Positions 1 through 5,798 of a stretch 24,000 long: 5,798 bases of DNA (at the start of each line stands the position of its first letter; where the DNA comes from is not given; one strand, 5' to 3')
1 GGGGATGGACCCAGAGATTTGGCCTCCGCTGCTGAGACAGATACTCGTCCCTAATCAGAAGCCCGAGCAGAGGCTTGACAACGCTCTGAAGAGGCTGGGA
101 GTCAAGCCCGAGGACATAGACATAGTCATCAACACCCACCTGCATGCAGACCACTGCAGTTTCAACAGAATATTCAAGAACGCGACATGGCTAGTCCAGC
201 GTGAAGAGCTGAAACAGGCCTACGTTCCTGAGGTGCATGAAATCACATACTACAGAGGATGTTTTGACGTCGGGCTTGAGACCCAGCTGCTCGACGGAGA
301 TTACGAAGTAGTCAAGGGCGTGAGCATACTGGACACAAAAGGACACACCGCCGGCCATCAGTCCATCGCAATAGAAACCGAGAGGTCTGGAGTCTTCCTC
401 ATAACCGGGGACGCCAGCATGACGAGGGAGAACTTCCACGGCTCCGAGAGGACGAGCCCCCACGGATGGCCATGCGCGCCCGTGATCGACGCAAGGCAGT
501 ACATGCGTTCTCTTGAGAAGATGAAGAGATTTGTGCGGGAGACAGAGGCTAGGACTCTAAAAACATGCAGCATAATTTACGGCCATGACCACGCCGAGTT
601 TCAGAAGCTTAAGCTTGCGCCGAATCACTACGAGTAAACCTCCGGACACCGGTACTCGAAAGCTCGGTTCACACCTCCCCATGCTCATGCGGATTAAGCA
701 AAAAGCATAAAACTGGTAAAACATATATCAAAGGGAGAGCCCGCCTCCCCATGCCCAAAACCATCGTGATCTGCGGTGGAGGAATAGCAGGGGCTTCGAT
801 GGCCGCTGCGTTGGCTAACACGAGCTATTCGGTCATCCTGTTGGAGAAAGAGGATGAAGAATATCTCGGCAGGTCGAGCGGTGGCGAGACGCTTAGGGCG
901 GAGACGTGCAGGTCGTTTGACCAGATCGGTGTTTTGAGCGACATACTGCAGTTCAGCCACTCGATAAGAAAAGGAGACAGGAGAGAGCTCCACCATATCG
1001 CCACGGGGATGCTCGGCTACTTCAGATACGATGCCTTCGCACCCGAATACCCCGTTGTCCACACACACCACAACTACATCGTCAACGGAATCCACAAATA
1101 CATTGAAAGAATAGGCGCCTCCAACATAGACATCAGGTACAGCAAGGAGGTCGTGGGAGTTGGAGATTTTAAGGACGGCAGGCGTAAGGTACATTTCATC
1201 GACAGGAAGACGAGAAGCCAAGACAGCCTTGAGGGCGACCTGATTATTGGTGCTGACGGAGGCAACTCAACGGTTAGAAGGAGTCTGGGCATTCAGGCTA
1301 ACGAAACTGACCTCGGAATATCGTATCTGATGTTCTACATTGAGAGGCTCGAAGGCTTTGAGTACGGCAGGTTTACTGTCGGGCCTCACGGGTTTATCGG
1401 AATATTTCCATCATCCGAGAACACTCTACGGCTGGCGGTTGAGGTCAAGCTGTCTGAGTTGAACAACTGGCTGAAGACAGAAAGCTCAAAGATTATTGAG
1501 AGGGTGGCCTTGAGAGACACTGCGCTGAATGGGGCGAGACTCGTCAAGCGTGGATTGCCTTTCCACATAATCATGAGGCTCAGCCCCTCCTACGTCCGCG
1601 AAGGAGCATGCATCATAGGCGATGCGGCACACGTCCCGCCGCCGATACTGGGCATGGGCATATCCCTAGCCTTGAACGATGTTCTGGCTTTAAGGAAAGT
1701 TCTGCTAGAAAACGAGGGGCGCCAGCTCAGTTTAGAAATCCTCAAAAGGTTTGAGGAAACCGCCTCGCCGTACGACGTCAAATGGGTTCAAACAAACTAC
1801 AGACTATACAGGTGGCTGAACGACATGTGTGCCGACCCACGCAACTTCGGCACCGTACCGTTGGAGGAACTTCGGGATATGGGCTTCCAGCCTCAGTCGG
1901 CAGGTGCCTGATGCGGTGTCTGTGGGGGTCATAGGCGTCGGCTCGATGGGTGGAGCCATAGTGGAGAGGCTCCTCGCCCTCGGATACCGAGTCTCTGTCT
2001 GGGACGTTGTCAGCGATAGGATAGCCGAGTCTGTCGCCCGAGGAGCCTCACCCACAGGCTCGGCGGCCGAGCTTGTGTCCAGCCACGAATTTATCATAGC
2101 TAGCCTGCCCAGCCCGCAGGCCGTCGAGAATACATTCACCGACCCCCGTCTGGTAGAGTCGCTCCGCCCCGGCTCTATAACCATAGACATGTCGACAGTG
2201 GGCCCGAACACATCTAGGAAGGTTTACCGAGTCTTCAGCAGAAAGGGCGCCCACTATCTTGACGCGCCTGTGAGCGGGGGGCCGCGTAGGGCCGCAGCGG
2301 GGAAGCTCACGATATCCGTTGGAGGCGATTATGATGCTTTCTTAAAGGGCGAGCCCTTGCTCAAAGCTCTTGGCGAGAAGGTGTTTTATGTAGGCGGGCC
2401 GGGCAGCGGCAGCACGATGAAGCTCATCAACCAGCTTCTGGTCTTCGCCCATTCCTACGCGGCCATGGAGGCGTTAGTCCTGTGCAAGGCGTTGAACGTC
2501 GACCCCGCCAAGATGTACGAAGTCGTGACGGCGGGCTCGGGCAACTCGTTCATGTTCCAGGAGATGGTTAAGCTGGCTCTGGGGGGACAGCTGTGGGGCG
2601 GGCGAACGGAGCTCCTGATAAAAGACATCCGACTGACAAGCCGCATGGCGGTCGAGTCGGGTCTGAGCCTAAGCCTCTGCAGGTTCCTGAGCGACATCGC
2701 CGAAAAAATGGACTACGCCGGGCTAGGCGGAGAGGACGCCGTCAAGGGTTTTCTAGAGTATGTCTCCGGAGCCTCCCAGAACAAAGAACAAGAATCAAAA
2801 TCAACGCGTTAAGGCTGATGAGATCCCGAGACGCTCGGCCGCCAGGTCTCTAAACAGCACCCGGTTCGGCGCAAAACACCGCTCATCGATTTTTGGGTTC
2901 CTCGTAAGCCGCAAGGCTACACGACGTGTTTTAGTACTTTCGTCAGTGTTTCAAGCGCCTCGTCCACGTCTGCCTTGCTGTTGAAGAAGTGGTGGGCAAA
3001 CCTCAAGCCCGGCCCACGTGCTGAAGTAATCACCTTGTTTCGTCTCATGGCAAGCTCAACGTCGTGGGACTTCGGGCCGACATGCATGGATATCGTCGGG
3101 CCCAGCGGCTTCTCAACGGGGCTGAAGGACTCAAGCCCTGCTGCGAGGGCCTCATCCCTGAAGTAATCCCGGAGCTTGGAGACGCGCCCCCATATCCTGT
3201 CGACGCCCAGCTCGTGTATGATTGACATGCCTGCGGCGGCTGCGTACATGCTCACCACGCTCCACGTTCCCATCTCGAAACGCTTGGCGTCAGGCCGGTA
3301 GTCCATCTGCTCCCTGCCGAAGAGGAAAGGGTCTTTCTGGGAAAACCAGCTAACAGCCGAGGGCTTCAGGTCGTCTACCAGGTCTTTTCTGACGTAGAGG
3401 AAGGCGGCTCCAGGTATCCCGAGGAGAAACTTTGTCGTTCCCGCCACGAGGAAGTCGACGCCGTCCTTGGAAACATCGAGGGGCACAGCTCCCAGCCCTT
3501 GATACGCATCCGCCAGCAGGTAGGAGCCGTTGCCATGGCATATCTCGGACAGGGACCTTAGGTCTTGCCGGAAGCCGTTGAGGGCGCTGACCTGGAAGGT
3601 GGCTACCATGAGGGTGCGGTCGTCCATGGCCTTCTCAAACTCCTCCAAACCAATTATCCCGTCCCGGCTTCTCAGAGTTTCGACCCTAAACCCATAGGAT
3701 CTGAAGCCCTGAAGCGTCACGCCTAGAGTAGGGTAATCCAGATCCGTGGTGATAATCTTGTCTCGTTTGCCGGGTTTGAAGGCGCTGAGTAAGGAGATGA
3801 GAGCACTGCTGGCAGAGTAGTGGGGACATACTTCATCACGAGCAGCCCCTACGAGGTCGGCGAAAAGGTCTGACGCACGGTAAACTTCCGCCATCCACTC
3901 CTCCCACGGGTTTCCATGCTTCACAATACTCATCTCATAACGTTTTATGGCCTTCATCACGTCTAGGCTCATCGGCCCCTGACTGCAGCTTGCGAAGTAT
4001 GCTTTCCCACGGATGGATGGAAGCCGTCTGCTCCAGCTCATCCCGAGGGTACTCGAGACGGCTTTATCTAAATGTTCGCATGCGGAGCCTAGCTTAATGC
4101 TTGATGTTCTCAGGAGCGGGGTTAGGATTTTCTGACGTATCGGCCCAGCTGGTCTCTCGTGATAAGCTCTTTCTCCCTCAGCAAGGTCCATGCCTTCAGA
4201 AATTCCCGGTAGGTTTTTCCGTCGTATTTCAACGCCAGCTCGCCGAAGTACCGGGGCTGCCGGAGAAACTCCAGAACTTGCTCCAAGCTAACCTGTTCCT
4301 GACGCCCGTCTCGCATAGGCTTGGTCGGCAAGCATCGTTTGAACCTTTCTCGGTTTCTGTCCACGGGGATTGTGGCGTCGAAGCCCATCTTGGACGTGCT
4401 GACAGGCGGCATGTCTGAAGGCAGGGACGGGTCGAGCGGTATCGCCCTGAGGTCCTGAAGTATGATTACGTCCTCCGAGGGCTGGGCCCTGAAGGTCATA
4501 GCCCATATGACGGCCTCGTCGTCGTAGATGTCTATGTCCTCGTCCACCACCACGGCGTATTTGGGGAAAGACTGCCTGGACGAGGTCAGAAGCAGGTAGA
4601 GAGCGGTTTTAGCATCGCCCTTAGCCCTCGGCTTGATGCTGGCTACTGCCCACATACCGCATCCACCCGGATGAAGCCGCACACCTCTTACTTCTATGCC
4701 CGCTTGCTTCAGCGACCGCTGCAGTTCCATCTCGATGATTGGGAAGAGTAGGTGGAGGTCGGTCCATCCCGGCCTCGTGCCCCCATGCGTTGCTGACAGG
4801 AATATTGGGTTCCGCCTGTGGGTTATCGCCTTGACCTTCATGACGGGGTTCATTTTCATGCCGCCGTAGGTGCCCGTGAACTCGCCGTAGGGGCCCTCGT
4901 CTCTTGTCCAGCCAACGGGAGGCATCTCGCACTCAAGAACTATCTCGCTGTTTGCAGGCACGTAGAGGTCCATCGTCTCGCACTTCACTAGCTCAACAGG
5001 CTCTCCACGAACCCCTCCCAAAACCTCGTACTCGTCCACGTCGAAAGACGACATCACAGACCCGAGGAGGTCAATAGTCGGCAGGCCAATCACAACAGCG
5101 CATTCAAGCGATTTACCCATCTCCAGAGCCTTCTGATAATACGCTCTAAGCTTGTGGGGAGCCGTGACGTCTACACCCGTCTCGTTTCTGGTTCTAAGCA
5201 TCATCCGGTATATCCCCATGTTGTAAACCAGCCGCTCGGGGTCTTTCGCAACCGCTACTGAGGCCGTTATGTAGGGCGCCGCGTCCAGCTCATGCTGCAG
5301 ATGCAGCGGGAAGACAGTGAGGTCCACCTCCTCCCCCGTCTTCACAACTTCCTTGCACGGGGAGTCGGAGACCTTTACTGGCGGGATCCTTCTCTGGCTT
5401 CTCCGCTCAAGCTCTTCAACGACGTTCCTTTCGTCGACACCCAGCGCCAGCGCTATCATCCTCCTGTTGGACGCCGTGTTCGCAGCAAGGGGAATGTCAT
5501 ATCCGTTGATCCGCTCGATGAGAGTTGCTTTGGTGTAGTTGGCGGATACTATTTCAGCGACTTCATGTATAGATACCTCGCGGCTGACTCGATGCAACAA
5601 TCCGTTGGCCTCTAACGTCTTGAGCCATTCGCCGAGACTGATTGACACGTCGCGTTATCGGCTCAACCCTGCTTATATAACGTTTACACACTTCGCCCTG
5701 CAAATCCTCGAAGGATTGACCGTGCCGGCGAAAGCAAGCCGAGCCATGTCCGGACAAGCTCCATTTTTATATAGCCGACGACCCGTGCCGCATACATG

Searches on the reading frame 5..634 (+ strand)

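Call 19: search_protein_families(library=pfam, proteins=[window:5-634:+], max_evalue=0.001)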
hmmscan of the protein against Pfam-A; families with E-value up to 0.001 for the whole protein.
window:5-634:+ (210 aa): 1 family
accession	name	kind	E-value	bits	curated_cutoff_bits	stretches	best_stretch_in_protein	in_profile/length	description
PF00753.33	Lactamase_B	-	6.9e-20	72.3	22.7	1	19-178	28-189/196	Metallo-beta-lactamase superfamily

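Call 97: search_protein_families(library=padloc, proteins=[window:5-634:+], max_evalue=0.001)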
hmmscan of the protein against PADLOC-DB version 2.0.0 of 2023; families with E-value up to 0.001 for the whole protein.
window:5-634:+ (210 aa): 0 families

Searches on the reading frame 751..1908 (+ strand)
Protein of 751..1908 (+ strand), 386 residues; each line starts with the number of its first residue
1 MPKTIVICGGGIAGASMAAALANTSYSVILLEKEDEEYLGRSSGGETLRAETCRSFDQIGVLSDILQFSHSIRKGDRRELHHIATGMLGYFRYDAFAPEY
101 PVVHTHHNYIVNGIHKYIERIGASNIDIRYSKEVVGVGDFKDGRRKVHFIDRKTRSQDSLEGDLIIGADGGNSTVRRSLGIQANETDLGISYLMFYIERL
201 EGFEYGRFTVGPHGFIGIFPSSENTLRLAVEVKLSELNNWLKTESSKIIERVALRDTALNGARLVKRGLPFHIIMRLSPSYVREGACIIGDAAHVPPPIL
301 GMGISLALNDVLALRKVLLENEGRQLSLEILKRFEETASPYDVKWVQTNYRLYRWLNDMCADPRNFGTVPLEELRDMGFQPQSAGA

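Call 19: search_protein_families(library=pfam, proteins=[window:751-1908:+], max_evalue=0.001)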
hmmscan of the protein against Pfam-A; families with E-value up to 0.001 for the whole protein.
window:751-1908:+ (386 aa): 4 families
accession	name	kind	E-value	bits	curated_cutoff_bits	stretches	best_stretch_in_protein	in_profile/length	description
PF01494.25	FAD_binding_3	-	1.3e-23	84.2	22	1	5-343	4-343/349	FAD binding domain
PF01266.30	DAO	-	3.3e-06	27.3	27.9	1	5-41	2-38/353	FAD dependent oxidoreductase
PF08491.16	SE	-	1.3e-05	24.9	20.1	1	164-321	4-167/276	Squalene epoxidase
PF13450.12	NAD_binding_8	-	3.1e-05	24.6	21.9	1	7-35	1-29/68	NAD(P)-binding Rossmann-like domain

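Call 97: search_protein_families(library=padloc, proteins=[window:751-1908:+], max_evalue=0.001)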
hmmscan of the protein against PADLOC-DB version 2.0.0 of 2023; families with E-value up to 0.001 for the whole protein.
window:751-1908:+ (386 aa): 0 families

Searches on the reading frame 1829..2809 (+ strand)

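Call 19: search_protein_families(library=pfam, proteins=[window:1829-2809:+], max_evalue=0.001)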
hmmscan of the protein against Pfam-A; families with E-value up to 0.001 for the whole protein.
window:1829-2809:+ (327 aa): 5 families
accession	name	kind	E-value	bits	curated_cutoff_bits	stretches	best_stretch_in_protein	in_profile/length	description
PF03446.21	NAD_binding_2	-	3.8e-41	141.2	21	1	32-189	2-161/161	NAD binding domain of 6-phosphogluconate dehydrogenase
PF14833.11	NAD_binding_11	-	2.9e-22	79.6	30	1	192-304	1-115/122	NAD-binding of NADP-dependent 3-hydroxyisobutyrate dehydrogenase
PF02826.25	2-Hacid_dh_C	-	1e-07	31.9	25.1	1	25-121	32-126/178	D-isomer specific 2-hydroxyacid dehydrogenase, NAD binding domain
PF03807.23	F420_oxidored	-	2.6e-07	31.6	21.6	1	32-121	2-91/94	NADP oxidoreductase coenzyme F420-dependent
PF01262.27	AlaDh_PNT_C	-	0.00049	20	23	1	28-122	27-129/214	Alanine dehydrogenase/PNT, C-terminal domain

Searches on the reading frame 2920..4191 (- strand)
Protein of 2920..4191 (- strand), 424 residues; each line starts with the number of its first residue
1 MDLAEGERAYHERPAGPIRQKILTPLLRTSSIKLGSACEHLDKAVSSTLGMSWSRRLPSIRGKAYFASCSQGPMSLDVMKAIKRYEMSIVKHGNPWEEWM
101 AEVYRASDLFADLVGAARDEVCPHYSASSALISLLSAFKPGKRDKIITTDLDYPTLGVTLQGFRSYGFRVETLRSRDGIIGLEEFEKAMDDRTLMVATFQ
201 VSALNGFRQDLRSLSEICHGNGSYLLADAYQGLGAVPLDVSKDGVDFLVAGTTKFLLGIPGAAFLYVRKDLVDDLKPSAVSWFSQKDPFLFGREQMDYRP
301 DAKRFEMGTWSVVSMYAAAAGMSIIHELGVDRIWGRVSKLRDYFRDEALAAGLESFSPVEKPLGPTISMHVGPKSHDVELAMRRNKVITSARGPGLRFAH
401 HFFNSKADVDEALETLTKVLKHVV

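Call 19: search_protein_families(library=pfam, proteins=[window:2920-4191:-], max_evalue=0.001)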
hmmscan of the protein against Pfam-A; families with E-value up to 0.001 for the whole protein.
window:2920-4191:- (424 aa): 2 families
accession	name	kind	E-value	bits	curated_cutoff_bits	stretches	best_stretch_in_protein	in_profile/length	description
PF00266.25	Aminotran_5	-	2.7e-31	109.3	21.5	1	98-393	40-338/371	Aminotransferase class-V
PF01041.23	DegT_DnrJ_EryC1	-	9.6e-05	22.2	19.8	1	110-235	33-152/360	DegT/DnrJ/EryC1/StrS aminotransferase family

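Call 97: search_protein_families(library=padloc, proteins=[window:2920-4191:-], max_evalue=0.001)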
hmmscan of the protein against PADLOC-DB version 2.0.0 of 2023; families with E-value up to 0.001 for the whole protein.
window:2920-4191:- (424 aa): 2 families
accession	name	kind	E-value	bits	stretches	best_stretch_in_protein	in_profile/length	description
PDLC02657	DndA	-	2e-20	71.4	1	99-275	41-220/372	DndA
PDLC02759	SspA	-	7e-20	69.7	1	100-271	40-214/374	SspA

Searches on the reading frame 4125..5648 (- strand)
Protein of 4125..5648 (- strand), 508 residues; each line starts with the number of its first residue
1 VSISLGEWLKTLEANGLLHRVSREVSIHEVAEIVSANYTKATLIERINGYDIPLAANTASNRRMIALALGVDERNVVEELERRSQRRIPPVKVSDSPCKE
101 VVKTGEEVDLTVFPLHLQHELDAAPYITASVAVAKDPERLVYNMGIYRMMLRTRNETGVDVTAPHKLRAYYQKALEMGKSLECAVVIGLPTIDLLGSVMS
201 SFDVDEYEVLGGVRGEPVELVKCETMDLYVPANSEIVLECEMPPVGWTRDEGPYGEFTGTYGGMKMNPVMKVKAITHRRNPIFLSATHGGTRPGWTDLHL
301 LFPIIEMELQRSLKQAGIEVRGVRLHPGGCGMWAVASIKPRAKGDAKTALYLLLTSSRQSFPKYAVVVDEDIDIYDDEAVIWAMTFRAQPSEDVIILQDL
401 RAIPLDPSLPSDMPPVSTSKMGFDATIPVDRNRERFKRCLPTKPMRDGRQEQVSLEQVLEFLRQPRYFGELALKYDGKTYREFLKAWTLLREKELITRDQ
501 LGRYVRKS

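Call 19: search_protein_families(library=pfam, proteins=[window:4125-5648:-], max_evalue=0.001)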
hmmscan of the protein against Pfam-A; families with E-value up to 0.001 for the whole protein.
window:4125-5648:- (508 aa): 3 families
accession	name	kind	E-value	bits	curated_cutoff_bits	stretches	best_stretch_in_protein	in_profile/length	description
PF01977.22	UbiD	-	4.9e-59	199.4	23.3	1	93-289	5-204/206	3-octaprenyl-4-hydroxybenzoate carboxy-lyase Rift-related domain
PF20696.2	UbiD_C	-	1.5e-29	103.1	24.2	1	304-425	7-127/127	3-octaprenyl-4-hydroxybenzoate carboxy-lyase C-terminal domain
PF20695.2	UbiD_N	-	3.1e-12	46.9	24.3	1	9-83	1-77/78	3-octaprenyl-4-hydroxybenzoate carboxy-lyase N-terminal domain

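Call 97: search_protein_families(library=padloc, proteins=[window:4125-5648:-], max_evalue=0.001)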
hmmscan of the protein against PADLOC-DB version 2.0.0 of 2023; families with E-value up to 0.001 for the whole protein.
window:4125-5648:- (508 aa): 0 families
